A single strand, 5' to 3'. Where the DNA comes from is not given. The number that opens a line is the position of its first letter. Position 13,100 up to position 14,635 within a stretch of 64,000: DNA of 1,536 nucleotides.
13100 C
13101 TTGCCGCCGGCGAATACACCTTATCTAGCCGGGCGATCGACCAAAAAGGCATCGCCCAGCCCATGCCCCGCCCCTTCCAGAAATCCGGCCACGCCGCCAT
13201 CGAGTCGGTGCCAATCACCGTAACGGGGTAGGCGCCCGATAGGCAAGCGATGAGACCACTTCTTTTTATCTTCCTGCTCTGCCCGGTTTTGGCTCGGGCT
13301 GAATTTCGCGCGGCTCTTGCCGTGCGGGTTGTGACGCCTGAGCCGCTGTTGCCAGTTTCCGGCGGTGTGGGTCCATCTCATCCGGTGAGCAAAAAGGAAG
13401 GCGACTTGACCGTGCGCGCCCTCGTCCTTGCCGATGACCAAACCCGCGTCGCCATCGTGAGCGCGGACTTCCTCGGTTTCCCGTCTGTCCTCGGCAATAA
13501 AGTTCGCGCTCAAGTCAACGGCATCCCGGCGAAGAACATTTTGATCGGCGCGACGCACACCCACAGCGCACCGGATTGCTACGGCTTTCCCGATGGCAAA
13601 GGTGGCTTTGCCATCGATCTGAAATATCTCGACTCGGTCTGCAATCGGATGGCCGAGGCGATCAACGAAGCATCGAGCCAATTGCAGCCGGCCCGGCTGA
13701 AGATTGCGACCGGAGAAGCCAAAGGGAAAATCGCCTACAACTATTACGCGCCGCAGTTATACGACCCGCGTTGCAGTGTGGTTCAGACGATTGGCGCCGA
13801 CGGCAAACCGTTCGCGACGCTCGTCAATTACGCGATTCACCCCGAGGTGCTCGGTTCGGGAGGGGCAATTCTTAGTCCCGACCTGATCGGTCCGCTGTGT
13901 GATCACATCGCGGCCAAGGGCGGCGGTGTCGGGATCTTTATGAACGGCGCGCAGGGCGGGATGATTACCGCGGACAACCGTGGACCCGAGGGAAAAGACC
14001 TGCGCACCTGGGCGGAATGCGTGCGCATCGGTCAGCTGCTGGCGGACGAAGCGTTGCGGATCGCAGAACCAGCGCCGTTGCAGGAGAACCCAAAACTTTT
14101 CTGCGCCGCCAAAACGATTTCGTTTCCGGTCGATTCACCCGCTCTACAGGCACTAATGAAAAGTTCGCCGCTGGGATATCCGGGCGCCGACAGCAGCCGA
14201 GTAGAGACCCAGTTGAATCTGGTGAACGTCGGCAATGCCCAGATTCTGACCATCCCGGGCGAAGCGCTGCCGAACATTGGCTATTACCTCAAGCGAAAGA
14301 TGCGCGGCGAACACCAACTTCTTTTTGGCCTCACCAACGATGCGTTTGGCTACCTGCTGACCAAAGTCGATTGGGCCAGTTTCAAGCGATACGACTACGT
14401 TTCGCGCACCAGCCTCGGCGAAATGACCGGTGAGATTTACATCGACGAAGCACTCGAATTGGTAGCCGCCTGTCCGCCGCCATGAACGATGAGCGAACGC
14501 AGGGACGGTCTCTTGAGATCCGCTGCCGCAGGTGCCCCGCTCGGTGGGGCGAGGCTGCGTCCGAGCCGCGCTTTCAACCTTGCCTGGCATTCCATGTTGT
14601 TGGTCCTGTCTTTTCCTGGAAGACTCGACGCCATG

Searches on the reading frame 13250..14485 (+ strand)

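Call 22: search_protein_families(library=ncbifam, proteins=[window:13250-14485:+])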
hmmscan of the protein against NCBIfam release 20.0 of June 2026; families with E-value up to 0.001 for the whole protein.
window:13250-14485:+ (411 aa): 0 families

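Call 53: search_protein_families(library=pfam, proteins=[window:13250-14485:+])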
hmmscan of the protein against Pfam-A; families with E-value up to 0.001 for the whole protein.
window:13250-14485:+ (411 aa): 1 family
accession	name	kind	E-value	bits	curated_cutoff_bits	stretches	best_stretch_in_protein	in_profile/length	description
PF04734.18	Ceramidase_alk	-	1.3e-06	27.9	32.1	1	55-158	38-150/509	Neutral/alkaline non-lysosomal ceramidase, N-terminal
